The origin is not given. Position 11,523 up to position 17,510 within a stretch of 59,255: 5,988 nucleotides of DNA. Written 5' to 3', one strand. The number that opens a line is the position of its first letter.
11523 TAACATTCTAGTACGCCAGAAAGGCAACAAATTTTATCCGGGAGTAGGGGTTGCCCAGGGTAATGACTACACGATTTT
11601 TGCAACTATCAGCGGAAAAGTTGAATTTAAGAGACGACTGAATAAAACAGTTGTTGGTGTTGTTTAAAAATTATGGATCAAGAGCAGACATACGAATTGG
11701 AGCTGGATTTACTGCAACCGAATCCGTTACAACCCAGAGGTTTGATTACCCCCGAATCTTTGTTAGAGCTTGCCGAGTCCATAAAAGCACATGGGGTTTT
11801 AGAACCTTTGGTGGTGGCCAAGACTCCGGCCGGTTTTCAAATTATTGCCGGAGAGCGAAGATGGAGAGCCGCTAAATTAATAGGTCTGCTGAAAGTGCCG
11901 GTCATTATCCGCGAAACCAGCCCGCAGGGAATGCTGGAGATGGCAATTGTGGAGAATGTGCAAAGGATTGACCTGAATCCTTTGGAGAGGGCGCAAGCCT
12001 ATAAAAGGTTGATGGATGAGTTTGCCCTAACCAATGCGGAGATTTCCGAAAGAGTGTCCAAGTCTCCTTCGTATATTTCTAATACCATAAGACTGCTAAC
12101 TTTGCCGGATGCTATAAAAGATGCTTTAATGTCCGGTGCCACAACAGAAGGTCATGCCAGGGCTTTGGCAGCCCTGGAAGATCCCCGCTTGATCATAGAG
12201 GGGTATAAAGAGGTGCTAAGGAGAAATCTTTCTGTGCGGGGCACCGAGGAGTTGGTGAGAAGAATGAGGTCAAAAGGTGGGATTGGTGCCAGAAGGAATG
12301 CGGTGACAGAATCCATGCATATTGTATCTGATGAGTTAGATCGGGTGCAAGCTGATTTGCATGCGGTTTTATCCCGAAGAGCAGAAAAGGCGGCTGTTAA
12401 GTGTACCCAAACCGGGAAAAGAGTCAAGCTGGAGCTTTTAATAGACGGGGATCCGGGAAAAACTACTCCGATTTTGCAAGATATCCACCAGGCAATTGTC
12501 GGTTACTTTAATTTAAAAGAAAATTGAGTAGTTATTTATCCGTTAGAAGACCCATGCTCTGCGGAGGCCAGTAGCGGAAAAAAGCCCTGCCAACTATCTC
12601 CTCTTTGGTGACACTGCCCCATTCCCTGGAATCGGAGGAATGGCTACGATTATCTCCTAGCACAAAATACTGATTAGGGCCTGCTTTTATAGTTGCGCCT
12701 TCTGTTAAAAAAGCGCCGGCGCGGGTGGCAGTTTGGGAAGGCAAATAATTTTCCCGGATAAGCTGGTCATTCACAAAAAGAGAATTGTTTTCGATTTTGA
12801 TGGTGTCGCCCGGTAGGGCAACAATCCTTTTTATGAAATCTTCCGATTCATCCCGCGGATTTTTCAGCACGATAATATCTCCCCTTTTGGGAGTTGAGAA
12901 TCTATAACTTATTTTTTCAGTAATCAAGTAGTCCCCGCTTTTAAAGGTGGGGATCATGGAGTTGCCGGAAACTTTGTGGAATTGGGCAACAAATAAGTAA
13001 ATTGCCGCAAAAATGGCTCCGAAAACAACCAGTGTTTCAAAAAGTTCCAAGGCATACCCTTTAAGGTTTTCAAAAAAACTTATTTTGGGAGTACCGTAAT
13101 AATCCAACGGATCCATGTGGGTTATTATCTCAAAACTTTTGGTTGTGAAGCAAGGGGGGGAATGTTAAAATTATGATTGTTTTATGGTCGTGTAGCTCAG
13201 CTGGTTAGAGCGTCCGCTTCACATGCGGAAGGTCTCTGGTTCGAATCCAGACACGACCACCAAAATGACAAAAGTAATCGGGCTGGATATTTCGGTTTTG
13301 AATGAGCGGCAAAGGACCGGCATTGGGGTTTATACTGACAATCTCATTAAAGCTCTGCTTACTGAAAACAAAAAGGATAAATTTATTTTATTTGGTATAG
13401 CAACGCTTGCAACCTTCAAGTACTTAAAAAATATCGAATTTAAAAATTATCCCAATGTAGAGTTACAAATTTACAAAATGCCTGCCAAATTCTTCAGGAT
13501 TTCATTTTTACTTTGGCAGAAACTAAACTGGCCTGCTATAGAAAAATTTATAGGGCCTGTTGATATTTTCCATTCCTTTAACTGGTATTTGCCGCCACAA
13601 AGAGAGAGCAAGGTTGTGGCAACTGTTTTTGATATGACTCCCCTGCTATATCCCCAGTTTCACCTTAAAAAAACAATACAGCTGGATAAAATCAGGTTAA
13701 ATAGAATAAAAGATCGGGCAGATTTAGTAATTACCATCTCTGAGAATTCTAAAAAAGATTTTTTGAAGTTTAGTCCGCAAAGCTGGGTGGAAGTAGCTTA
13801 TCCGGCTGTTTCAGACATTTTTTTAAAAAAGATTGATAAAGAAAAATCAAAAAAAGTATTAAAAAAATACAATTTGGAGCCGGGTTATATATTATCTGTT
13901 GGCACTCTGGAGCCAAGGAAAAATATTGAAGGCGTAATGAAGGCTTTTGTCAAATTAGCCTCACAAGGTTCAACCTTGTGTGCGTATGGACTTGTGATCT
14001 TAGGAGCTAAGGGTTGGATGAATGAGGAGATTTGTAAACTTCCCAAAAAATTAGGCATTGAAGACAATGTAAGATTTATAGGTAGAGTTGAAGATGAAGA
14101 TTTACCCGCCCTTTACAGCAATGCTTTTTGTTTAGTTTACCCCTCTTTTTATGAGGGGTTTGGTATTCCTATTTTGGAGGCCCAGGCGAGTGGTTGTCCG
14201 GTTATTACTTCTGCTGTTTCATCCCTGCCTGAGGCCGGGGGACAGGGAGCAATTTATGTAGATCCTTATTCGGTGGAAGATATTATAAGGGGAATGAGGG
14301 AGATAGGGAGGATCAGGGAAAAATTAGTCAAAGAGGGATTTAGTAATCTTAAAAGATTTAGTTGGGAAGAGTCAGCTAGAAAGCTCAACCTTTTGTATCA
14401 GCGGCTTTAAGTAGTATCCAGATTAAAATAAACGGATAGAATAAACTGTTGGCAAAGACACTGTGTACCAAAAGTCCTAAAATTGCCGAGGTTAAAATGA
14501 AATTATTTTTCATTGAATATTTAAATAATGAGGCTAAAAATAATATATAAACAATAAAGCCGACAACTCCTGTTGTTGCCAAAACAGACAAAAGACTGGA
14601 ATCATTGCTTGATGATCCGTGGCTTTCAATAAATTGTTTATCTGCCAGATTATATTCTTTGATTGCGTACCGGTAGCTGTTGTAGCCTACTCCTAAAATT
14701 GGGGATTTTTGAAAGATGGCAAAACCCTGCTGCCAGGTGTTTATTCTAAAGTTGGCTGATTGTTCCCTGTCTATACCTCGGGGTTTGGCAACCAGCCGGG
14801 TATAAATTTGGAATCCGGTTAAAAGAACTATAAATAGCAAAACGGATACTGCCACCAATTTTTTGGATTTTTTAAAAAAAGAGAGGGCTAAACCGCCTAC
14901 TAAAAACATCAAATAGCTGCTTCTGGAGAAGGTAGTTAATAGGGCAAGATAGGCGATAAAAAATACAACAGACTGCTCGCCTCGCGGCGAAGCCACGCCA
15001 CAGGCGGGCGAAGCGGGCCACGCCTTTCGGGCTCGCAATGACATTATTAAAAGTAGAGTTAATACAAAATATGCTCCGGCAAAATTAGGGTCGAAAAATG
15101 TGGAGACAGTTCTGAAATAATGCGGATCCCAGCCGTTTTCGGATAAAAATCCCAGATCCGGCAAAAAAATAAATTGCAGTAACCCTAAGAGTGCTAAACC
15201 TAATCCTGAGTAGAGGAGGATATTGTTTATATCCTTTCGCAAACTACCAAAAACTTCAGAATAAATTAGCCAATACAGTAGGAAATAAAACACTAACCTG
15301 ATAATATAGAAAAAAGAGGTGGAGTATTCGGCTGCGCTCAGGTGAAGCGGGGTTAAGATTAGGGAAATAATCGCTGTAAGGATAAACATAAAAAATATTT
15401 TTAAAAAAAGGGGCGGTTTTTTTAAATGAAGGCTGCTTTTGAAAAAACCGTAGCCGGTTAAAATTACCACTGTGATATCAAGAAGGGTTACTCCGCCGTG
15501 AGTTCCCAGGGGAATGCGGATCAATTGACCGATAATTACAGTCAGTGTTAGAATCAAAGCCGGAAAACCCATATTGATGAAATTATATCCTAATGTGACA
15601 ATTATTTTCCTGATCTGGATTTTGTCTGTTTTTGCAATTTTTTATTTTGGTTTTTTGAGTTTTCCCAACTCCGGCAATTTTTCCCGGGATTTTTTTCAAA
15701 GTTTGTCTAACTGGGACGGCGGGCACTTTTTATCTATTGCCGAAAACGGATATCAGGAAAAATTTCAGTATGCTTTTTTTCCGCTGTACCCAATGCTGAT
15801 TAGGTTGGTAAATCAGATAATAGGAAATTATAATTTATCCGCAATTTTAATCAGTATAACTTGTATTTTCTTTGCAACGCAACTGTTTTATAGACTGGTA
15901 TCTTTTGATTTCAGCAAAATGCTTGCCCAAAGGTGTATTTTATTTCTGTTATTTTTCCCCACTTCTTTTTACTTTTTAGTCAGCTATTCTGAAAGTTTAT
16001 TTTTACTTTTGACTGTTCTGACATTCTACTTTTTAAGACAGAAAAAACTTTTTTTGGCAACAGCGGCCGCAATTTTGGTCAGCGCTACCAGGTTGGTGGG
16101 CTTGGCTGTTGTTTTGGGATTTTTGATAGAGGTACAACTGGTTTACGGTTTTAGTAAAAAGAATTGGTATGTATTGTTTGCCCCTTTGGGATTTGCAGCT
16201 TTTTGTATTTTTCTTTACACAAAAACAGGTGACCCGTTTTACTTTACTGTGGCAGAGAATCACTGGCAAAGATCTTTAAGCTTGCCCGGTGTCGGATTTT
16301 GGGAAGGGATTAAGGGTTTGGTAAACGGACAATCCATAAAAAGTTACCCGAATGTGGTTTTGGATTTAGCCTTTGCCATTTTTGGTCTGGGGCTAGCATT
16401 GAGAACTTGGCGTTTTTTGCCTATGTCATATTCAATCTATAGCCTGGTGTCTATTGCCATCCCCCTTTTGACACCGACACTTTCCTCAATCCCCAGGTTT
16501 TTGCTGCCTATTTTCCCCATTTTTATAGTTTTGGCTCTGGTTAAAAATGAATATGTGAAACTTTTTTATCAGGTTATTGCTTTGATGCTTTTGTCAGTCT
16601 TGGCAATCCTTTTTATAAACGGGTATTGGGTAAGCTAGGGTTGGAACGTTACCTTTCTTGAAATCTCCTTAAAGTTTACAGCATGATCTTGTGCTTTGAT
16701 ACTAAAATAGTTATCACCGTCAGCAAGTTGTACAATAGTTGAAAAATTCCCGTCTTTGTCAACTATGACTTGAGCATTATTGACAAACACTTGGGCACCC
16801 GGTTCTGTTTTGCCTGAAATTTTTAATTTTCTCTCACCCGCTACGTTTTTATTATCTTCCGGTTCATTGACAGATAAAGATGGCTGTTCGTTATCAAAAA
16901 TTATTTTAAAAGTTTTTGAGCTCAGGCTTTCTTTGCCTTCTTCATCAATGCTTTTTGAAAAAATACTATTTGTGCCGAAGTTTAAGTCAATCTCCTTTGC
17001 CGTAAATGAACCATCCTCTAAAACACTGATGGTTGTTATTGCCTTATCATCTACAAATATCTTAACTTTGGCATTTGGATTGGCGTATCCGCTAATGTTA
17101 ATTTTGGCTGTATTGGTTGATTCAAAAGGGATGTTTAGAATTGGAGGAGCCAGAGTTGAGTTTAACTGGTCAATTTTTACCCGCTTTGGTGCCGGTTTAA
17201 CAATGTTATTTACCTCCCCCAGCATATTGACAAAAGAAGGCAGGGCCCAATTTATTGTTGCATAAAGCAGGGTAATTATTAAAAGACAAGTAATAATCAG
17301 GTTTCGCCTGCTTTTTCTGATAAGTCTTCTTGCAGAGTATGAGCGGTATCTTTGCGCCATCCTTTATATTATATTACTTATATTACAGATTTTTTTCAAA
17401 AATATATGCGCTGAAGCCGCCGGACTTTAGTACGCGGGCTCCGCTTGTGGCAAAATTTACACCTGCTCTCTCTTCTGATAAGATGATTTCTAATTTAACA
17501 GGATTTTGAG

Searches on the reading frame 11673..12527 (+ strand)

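Call 45: search_protein_families(library=pfam, proteins=[window:11673-12527:+], max_evalue=0.0001)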
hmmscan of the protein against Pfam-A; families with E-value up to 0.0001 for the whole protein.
window:11673-12527:+ (284 aa): 2 families
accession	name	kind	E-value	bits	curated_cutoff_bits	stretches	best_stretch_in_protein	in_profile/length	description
PF17762.8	HTH_ParB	-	8.5e-33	113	22.6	1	100-199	2-101/102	ParB HTH domain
PF02195.25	ParB_N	-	1.1e-29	102.8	26.3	1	5-97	2-95/95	ParB N-terminal domain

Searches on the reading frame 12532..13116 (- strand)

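Call 46: search_protein_families(library=pfam, proteins=[window:12532-13116:-], max_evalue=0.0001)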
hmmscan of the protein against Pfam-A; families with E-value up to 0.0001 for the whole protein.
window:12532-13116:- (194 aa): 2 families
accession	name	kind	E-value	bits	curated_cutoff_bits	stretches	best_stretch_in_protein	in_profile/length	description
PF10502.14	Peptidase_S26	-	2.7e-47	161.3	22.9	1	24-183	3-168/168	Signal peptidase, peptidase S26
PF00717.28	Peptidase_S24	-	1.3e-06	28.5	23.3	1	47-110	38-93/116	Peptidase S24-like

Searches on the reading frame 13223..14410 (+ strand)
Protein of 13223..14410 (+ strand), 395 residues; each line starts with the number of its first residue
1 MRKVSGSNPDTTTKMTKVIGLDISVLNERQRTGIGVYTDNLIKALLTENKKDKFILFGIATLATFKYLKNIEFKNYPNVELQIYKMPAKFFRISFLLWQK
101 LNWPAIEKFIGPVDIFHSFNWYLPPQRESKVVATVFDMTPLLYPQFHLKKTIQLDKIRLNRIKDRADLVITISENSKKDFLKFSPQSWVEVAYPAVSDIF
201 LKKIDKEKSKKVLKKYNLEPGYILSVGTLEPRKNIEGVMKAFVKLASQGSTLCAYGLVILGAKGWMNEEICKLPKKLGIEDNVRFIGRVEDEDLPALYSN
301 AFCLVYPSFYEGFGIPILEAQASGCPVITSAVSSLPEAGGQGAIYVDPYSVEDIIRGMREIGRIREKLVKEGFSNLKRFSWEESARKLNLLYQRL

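Call 46: search_protein_families(library=pfam, proteins=[window:13223-14410:+], max_evalue=0.0001)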
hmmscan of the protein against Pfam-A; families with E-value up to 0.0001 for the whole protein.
window:13223-14410:+ (395 aa): 4 families
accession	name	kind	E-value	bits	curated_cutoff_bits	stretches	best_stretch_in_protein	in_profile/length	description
PF00534.26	Glycos_transf_1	-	4.6e-33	114.6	26.4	1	217-363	12-157/172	Glycosyl transferases group 1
PF13692.12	Glyco_trans_1_4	-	1.9e-24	86.9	27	1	222-360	3-138/142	Glycosyl transferases group 1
PF20706.3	GT4-conflict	-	1.2e-05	25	26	1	162-333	143-314/385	Family 4 Glycosyltransferase in conflict systems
PF13439.12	Glyco_transf_4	-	5.5e-05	23.7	28.5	1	33-196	3-166/170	Glycosyltransferase Family 4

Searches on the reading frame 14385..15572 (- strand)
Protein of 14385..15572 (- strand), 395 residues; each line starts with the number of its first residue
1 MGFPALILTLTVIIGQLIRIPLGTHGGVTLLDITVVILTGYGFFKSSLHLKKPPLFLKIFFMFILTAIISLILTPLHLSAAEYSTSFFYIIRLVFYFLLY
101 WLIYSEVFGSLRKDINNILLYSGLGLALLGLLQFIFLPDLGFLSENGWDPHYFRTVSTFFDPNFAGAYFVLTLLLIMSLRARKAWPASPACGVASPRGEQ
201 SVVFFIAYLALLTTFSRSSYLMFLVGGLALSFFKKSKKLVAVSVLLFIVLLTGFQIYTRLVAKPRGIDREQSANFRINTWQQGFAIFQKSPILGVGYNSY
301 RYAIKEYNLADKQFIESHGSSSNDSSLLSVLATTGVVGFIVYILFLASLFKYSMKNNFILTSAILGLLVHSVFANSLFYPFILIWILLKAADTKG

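Call 46: search_protein_families(library=pfam, proteins=[window:14385-15572:-], max_evalue=0.0001)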
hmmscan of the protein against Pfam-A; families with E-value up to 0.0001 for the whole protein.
window:14385-15572:- (395 aa): 1 family
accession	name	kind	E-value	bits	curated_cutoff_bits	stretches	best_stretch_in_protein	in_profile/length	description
PF04932.20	Wzy_C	-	3.6e-19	69.5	31.7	1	203-343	2-149/149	O-Antigen ligase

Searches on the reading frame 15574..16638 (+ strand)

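Call 46: search_protein_families(library=pfam, proteins=[window:15574-16638:+], max_evalue=0.0001)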
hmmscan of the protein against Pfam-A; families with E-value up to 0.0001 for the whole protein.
window:15574-16638:+ (354 aa): 1 family
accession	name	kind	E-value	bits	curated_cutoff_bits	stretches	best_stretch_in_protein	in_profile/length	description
PF04188.19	Mannosyl_trans2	-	4.9e-10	39.8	22.4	1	37-163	51-189/443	Mannosyltransferase (PIG-V)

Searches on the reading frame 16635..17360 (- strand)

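Call 46: search_protein_families(library=pfam, proteins=[window:16635-17360:-], max_evalue=0.0001)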
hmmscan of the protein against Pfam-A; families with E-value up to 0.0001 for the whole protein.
window:16635-17360:- (241 aa): 3 families
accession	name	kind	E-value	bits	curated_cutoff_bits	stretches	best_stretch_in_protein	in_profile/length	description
PF09136.16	Glucodextran_B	-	4.6e-19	68.6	27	2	160-239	1-81/83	Glucodextranase, domain B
PF17936.7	Big_6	-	2.8e-09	37.5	27.6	0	172-229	8-72/83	Bacterial Ig domain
PF19077.6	Big_13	-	1.6e-06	29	27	0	172-234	22-94/102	Bacterial Ig-like domain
